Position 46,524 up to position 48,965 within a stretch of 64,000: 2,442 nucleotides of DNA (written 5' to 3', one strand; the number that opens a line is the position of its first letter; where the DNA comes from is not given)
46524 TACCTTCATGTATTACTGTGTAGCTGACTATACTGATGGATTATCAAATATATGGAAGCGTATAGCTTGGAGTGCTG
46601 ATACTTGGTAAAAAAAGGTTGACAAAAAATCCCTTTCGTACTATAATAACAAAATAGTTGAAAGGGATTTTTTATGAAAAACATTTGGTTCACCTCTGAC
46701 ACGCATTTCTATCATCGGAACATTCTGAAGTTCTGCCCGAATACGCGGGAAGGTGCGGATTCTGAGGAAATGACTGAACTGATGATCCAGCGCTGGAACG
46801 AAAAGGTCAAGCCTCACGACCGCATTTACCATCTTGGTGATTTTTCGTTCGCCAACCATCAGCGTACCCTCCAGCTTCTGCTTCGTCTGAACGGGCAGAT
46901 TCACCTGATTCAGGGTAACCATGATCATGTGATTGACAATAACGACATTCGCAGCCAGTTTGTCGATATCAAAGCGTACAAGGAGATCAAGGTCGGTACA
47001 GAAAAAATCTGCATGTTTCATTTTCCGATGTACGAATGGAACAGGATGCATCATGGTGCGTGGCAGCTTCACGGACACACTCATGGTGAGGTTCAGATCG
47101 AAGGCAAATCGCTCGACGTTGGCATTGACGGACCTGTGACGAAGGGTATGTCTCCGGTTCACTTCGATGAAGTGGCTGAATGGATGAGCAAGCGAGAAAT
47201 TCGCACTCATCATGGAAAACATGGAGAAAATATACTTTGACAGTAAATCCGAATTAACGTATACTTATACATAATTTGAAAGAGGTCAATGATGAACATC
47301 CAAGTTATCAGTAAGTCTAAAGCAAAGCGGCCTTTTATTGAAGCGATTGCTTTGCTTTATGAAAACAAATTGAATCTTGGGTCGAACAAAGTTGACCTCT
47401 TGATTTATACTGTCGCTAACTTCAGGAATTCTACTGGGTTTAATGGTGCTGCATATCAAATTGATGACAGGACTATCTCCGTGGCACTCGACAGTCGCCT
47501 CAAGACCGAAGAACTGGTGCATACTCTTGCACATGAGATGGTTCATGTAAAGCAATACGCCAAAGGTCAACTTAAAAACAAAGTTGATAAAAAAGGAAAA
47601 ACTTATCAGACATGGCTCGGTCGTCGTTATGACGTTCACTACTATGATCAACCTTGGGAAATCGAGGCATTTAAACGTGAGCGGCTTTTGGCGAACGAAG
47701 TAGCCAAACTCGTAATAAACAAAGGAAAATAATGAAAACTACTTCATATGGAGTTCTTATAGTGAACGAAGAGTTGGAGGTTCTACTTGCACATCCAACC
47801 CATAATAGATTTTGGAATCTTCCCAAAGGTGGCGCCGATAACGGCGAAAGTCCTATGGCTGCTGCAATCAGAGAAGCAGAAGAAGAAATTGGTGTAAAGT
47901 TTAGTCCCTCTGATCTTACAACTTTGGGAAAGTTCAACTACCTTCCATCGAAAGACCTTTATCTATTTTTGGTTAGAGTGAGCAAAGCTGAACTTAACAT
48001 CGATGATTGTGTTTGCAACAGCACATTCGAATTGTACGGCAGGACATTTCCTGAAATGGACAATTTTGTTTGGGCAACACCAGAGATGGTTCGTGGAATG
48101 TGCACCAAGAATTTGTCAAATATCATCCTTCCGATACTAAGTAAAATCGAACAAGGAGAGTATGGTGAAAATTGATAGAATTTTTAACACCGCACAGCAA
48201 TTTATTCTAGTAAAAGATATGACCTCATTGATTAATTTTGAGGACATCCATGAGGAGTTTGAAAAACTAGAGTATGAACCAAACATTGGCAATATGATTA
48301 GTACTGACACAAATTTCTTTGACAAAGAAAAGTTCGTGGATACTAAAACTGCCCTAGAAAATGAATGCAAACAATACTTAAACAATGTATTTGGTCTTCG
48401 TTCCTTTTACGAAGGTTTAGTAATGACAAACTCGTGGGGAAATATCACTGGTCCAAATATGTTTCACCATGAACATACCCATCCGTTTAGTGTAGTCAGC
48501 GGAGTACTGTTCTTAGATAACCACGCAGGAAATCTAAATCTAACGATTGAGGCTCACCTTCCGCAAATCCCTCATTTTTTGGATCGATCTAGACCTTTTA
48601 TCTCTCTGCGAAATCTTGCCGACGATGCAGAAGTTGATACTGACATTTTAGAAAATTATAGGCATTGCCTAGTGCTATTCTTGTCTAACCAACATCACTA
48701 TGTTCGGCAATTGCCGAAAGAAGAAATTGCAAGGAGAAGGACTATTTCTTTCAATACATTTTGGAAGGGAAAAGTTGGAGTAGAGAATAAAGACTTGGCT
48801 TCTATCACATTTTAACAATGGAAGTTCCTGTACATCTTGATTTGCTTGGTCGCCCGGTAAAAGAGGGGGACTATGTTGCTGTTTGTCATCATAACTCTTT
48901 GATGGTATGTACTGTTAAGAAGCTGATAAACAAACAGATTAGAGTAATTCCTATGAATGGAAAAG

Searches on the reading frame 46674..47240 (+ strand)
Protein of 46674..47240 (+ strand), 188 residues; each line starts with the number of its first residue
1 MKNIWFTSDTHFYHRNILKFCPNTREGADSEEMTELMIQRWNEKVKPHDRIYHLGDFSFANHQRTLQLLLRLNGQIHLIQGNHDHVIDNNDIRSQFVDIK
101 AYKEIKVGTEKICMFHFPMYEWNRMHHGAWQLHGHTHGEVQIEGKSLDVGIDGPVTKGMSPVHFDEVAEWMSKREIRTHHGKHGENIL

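Call 3: search_protein_families(library=pfam, proteins=[window:46674-47240:+], max_evalue=0.01)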
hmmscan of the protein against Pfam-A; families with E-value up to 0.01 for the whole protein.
window:46674-47240:+ (188 aa): 0 families

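Call 4: search_protein_families(library=phrogs, proteins=[window:46674-47240:+], max_evalue=0.001)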
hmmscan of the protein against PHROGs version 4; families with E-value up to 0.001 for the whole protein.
window:46674-47240:+ (188 aa): 2 families
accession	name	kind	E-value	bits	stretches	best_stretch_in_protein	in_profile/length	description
phrog_547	-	other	4e-56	190.8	1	1-183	28-211/245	phosphoesterase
phrog_30537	-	unknown function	7.9e-06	27.2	1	31-65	12-46/87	-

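Call 14: search_protein_families(library=ncbifam, proteins=[window:46674-47240:+], max_evalue=0.01)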
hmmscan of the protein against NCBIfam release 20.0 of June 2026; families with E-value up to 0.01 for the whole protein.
window:46674-47240:+ (188 aa): 2 families
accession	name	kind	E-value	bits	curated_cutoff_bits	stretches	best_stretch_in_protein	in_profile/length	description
TIGR04123.1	P_estr_lig_assc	hypoth_equivalog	0.00024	20.6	150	1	49-146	66-160/207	ligase-associated DNA damage response endonuclease PdeM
TIGR00040.1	yfcE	subfamily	0.0039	17.3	56.25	0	43-117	24-86/158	YfcE family phosphodiesterase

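Call 17: search_solved_structures(query=window:46674-47240:+, max_evalue=1, show_alignments=2)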
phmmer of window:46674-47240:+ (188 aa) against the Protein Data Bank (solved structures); distinct sequences matched with E-value up to 1: 1.
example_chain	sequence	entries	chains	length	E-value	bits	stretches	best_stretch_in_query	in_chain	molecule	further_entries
1xm7_A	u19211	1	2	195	7.7e-13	51.7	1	4-119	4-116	hypothetical protein aq_1665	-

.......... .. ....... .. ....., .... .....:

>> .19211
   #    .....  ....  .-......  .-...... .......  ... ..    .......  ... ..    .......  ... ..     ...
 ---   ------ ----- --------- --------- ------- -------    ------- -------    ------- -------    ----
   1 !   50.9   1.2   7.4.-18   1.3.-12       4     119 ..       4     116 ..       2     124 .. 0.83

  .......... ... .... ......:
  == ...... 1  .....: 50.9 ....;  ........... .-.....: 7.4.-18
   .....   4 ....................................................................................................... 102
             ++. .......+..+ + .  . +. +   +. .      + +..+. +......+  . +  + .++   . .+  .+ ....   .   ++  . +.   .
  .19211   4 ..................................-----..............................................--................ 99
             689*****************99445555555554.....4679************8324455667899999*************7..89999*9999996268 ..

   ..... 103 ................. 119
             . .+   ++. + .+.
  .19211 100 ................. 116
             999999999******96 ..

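Call 80: find_homologous_proteins(query=window:46674-47240:+, max_evalue=0.001)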
Query window:46674-47240:+ (188 aa): 734 proteins with E <= 0.001 among 738 candidates; the best 120 are listed.
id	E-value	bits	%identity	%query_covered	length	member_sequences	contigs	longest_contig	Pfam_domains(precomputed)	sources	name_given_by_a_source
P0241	2.4e-128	443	100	100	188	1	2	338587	PF12850.13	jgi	jgi:calcineurin-like phosphoesterase family protein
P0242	4.1e-126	436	98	100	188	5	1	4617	PF12850.13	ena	-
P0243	2.7e-74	267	61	97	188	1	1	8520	-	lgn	-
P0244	4.3e-60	221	53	95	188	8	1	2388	PF12850.13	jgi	jgi:calcineurin-like phosphoesterase family protein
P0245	8.0e-60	220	51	99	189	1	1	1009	-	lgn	-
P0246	1.5e-59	219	54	98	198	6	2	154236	PF12850.13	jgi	jgi:calcineurin-like phosphoesterase family protein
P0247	1.1e-57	213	52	97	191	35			PF12850.13,PF00149.34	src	-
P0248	3.1e-57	211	55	97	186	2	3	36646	PF12850.13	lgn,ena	-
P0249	3.9e-57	211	51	96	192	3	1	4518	-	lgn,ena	-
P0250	2.5e-56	208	54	97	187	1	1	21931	PF12850.13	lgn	-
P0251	5.6e-56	207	50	91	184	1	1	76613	PF00149.34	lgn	-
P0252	1.0e-55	206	50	94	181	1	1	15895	-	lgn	-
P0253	3.3e-55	205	50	95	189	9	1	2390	PF12850.13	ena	-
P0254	3.8e-55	205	54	95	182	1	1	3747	PF12850.13,PF00149.34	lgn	-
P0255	3.9e-55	204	51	96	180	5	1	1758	-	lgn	-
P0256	1.5e-54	203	47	96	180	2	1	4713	PF12850.13,PF00149.34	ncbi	-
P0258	8.5e-54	200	51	95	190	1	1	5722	PF12850.13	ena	-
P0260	5.2e-53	198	48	97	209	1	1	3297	PF12850.13,PF00149.34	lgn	-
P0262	1.7e-52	196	51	96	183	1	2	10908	PF12850.13,PF00149.34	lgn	-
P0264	7.2e-52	194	46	97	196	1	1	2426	PF12850.13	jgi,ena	-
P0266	1.2e-51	193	51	95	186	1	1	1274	PF12850.13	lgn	-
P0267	1.9e-51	192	45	97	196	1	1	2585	PF12850.13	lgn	-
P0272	9.8e-51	190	50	97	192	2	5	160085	PF12850.13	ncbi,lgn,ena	-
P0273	1.2e-50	190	49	96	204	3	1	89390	PF12850.13,PF00149.34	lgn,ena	-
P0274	2.4e-50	189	49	94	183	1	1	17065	PF12850.13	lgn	-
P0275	5.4e-50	188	49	95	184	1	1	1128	PF12850.13,PF00149.34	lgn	-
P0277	3.8e-49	185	48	96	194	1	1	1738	PF12850.13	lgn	-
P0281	9.1e-49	184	49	98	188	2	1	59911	PF12850.13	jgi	jgi:calcineurin-like phosphoesterase family protein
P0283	1.2e-48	183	46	96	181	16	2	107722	PF12850.13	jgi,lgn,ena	-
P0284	1.5e-48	183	49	96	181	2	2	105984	PF12850.13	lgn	-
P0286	2.6e-48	182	45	96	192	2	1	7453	PF12850.13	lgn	-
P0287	3.0e-48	182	46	96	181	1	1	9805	PF12850.13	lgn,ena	-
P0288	4.3e-48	181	47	94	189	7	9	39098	PF12850.13,PF00149.34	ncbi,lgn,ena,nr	ncbi:MAG: metallophosphoesterase family protein [Actinomycetota bacterium]|nr:metallophosphoesterase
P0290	8.2e-48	181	46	95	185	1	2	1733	PF12850.13,PF00149.34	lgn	-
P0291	1.2e-47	180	47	96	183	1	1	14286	PF12850.13,PF00149.34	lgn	-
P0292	1.4e-47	180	49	97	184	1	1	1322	PF12850.13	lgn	-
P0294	4.0e-47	178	46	93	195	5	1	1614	PF12850.13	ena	-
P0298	2.9e-46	176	47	89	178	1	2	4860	PF12850.13,PF00149.34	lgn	-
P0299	3.1e-46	175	45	96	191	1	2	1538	PF12850.13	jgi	jgi:calcineurin-like phosphoesterase family protein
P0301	3.8e-46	175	45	96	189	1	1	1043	PF12850.13,PF00149.34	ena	-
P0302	4.5e-46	175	46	92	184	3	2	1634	PF12850.13,PF00149.34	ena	-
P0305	9.4e-46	174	47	93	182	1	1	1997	PF12850.13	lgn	-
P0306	1.2e-45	174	44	95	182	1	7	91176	PF12850.13,PF00149.34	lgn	-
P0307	1.5e-45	173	46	97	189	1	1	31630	PF12850.13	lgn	-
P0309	3.3e-45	172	47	90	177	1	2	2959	PF12850.13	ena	-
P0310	3.9e-45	172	47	93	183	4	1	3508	PF12850.13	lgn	-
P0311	5.0e-45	172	46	97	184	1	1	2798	PF12850.13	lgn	-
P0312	6.7e-45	171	45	93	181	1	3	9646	PF12850.13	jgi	jgi:calcineurin-like phosphoesterase family protein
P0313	2.3e-44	169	45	94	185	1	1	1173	PF12850.13,PF00149.34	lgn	-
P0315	2.9e-43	166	48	91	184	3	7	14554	PF12850.13,PF00149.34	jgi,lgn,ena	jgi:calcineurin-like phosphoesterase family protein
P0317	4.6e-43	165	44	97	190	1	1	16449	PF12850.13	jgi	jgi:calcineurin-like phosphoesterase family protein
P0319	5.6e-43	165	48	91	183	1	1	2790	PF12850.13,PF00149.34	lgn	-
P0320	7.4e-43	164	48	90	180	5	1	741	PF12850.13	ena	-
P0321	9.8e-43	164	45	88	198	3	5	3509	PF12850.13,PF00149.34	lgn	-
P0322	1.1e-42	164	47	91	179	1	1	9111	PF12850.13,PF00149.34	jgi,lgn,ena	jgi:calcineurin-like phosphoesterase family protein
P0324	4.5e-42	162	46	95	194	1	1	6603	PF12850.13,PF00149.34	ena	-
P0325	5.1e-42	162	48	91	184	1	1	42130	PF12850.13,PF00149.34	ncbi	-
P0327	7.1e-42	161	47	92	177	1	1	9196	PF12850.13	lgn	-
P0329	9.2e-42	161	48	91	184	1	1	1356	PF12850.13,PF00149.34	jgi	jgi:calcineurin-like phosphoesterase family protein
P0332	1.0e-41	161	44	93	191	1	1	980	PF12850.13,PF00149.34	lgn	-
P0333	2.5e-41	159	44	93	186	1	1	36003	PF12850.13,PF00149.34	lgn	-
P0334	2.5e-41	159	45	95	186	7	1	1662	PF12850.13,PF00149.34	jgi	jgi:calcineurin-like phosphoesterase family protein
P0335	2.6e-41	159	42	98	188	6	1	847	PF12850.13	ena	-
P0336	2.7e-41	159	47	91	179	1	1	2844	PF12850.13,PF00149.34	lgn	-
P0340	7.1e-41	158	45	90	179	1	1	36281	PF12850.13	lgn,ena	-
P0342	1.1e-40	157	42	92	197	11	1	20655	PF12850.13,PF00149.34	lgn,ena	-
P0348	5.5e-40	155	44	94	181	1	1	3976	PF12850.13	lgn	-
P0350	5.8e-40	155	43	96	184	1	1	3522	PF12850.13,PF00149.34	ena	-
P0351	8.4e-40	154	45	93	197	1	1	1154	PF12850.13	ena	-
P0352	9.0e-40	154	43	97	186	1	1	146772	PF12850.13,PF00149.34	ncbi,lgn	-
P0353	9.3e-40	154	47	81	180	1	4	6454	PF12850.13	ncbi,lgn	-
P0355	2.3e-39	153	43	90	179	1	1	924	PF12850.13,PF00149.34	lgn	-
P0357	4.1e-39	152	41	98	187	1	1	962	PF12850.13,PF00149.34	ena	-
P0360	1.1e-38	151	43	95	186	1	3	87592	PF12850.13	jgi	jgi:calcineurin-like phosphoesterase family protein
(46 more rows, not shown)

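Call 81: find_encoding_contigs(protein=P0241, flank=1000, max_places=3)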
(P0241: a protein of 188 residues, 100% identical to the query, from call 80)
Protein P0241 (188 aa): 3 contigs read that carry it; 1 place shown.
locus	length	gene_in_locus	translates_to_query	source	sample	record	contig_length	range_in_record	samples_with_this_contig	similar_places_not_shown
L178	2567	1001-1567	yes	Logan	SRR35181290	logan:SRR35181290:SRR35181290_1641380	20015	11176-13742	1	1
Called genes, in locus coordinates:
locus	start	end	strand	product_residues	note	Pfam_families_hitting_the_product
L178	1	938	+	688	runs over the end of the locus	-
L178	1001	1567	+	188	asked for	PF12850:Metallophos_2 (weak)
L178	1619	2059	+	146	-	-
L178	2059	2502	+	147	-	PF00293:NUDIX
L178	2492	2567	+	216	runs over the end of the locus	PF13759:2OG-FeII_Oxy_5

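Call 88: search_dna_similar(query=window:46674-47240:+, collection=phages, mode=protein, max_rows=40, rows=spread)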
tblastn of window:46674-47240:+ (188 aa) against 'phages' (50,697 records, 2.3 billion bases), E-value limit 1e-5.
Records with a match: 1540; places in all: 1575; records where one place covers at least 80% of the query: 1229.
Best place of each record, by identity: <60% 1540.
By first word of the organism name: Vibrio 421; Escherichia 211; Pseudomonas 189; Staphylococcus 119; Enterococcus 76; Bacillus 57; Listeria 56; Klebsiella 39; Arthrobacter 31; Streptomyces 30; and 60 more.
By host as written in the record: - 414; Escherichia coli 64; Pseudomonas aeruginosa 51; Listeria monocytogenes 45; Staphylococcus aureus 39; Vibrio harveyi BAA-1116 36; Escherichia coli K-12 MG1655 30; Pseudomonas aeruginosa PAO1 27; and 347 more.
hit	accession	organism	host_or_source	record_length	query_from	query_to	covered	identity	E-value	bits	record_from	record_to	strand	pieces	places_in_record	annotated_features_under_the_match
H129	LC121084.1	Ralstonia phage RSP15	-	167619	3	182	96%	49.7%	2e-48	173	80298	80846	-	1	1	metallophosphoesterase | hypothetical protein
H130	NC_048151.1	Vibrio phage VspSw_1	Vibrio sp.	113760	5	177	92%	44.3%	5e-36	137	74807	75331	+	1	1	similar to hypothetical protein; Phi92 gp097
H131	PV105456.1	Pseudomonas phage vB_PaeP_JG003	Pseudomonas aeruginosa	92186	1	176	94%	42.2%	1e-37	142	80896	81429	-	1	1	phosphoesterase | hypothetical protein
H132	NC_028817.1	Pseudomonas phage K8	Pseudomonas aeruginosa PAK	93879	1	176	94%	42.2%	1e-37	142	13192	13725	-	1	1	phosphoesterase | hypothetical protein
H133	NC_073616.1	Pseudomonas phage vB_PaeS_B8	Pseudomonas aeruginosa B8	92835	1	176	94%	41.9%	2e-36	139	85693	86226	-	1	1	phosphohydrolase | hypothetical protein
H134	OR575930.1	Pseudomonas phage vB_PseuGesM_254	Pseudomonas gessardii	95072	6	185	96%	39.7%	4e-29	118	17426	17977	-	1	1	phosphodiesterase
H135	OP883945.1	Stenotrophomonas phage CM1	Stenotrophomonas maltophilia SRM01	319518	3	175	92%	40.8%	5e-30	120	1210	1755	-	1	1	record has no annotation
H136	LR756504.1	uncultured phage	metagenomic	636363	3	178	94%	38.5%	3e-32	127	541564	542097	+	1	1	record has no annotation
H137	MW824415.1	Vibrio phage 234P1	Vibrio crassostreae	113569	5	176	91%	38.1%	4e-30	121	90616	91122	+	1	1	hypothetical protein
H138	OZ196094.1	Vibrio phage D393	Seawater and oysters mix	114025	5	176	91%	38.1%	4e-30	121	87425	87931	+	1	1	phosphoesterase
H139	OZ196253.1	Vibrio phage D107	Seawater and oysters mix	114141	5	176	91%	38.1%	4e-30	121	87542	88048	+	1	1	phosphoesterase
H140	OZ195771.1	Vibrio phage D54 g2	Seawater and oysters mix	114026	5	176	91%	38.1%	7e-30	120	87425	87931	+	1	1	phosphoesterase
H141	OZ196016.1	Vibrio phage D300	Seawater and oysters mix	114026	5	176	91%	38.1%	7e-30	120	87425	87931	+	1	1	phosphoesterase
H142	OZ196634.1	Vibrio phage D246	Seawater and oysters mix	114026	5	176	91%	38.1%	7e-30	120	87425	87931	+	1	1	phosphoesterase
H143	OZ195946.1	Vibrio phage D43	Seawater and oysters mix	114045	5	176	91%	38.1%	7e-30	120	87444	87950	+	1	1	phosphoesterase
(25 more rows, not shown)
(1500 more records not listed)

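Call 110: search_solved_structures(query=A7, max_evalue=1, show_alignments=0)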
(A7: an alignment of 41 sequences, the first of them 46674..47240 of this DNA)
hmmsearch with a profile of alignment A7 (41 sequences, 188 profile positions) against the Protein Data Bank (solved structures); distinct sequences matched with E-value up to 1: 4.
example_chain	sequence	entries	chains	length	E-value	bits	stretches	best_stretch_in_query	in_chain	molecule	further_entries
1xm7_A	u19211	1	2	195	4e-24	88.6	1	3-177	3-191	hypothetical protein aq_1665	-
2dxl_A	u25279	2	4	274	0.0049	19.8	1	7-87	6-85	Phosphohydrolase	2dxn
2zo9_B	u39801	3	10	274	0.0055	19.7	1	7-87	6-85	Phosphohydrolase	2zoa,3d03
3ck2_A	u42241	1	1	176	0.22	14.5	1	36-140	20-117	Conserved uncharacterized protein (predicted phosphoesterase COG0622)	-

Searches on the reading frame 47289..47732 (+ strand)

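Call 13: search_protein_families(library=pfam, proteins=[window:47289-47732:+], max_evalue=0.01)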
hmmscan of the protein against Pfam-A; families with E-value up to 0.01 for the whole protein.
window:47289-47732:+ (147 aa): 3 families
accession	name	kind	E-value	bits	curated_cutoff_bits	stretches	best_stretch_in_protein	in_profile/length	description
PF20573.4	DUF6782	-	0.00014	21.7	27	1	59-97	73-111/241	Putative metallopeptidase family (DUF6782)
PF10263.15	SprT-like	-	0.0018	18.5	25.6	1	68-110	53-92/108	SprT-like family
PF14891.12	Peptidase_M91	-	0.0025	18.6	25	1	39-104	50-120/176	Effector protein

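Call 84: search_protein_families(library=ncbifam, proteins=[window:47289-47732:+], max_evalue=0.001)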
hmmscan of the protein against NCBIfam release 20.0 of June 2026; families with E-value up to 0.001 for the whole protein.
window:47289-47732:+ (147 aa): 0 families

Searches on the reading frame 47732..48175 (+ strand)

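Call 13: search_protein_families(library=pfam, proteins=[window:47732-48175:+], max_evalue=0.01)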
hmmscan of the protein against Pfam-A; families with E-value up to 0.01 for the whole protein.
window:47732-48175:+ (147 aa): 1 family
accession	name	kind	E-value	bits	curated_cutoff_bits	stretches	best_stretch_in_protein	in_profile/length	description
PF00293.34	NUDIX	-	1.8e-14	54.3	21.1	1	2-86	2-97/134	NUDIX domain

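Call 84: search_protein_families(library=ncbifam, proteins=[window:47732-48175:+], max_evalue=0.001)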
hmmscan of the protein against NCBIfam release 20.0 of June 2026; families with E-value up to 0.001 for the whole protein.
window:47732-48175:+ (147 aa): 13 families
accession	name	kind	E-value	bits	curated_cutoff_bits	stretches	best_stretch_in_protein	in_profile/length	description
NF001935.0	PRK00714.1-2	equivalog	1.4e-08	34.4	259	1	6-56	11-61/183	RNA pyrophosphohydrolase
NF041652.1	Nud_hyd_Dein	equivalog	1.6e-08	35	200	1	4-59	14-76/152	Nudix hydrolase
NF001937.0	PRK00714.1-4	equivalog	3.8e-08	33.1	139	1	6-68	11-71/161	RNA pyrophosphohydrolase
NF001934.0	PRK00714.1-1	equivalog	8.7e-08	31.8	241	1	6-58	11-63/176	RNA pyrophosphohydrolase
NF001938.0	PRK00714.1-5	equivalog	8.7e-08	31.7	116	1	7-56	17-75/172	RNA pyrophosphohydrolase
NF001936.0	PRK00714.1-3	equivalog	5e-07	29.7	118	1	14-56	22-65/155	RNA pyrophosphohydrolase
NF006961.0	PRK09438.1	equivalog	6.7e-07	28.9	103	1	5-60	10-66/151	dihydroneopterin triphosphate diphosphatase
TIGR00586.1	mutt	equivalog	1e-06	28.8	97.9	1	9-93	11-100/129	8-oxo-dGTP diphosphatase MutT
NF006530.0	PRK08999.1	equivalog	5.1e-06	25.8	245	1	10-85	13-91/315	Nudix family hydrolase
NF008736.0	PRK11762.1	equivalog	1.9e-05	24.3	169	1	23-72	71-118/186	ADP compounds hydrolase NudE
NF008044.0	PRK10776.1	equivalog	8.9e-05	22.4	148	1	25-81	30-87/130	8-oxo-dGTP diphosphatase MutT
NF052459.1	OxoGTPPhMutT1Mycb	equivalog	0.00011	21.5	475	1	13-56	16-59/292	8-oxo-(d)GTP phosphatase MutT1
TIGR02705.1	nudix_YtkD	equivalog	0.00065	19.3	154.4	1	8-58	27-77/156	RNA deprotection pyrophosphohydrolase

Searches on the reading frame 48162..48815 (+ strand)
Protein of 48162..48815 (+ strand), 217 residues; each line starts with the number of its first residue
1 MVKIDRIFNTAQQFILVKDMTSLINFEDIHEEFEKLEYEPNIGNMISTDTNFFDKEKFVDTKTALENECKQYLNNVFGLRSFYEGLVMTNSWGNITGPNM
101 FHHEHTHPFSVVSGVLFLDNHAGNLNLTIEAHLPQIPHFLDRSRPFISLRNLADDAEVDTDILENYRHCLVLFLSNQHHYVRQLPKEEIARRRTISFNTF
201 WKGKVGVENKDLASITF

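Call 13: search_protein_families(library=pfam, proteins=[window:48162-48815:+], max_evalue=0.01)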
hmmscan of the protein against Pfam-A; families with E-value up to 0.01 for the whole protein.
window:48162-48815:+ (217 aa): 1 family
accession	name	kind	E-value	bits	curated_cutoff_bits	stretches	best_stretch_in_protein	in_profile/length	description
PF13759.12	2OG-FeII_Oxy_5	-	8.6e-09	36.1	27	1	91-198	2-101/101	Putative 2OG-Fe(II) oxygenase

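Call 84: search_protein_families(library=ncbifam, proteins=[window:48162-48815:+], max_evalue=0.001)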
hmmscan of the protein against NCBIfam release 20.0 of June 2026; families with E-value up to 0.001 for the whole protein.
window:48162-48815:+ (217 aa): 1 family
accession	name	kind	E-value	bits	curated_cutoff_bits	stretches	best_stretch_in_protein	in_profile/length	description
TIGR02466.1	TIGR02466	subfamily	3.7e-09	36.7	62.5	1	56-201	64-200/201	TIGR02466 family protein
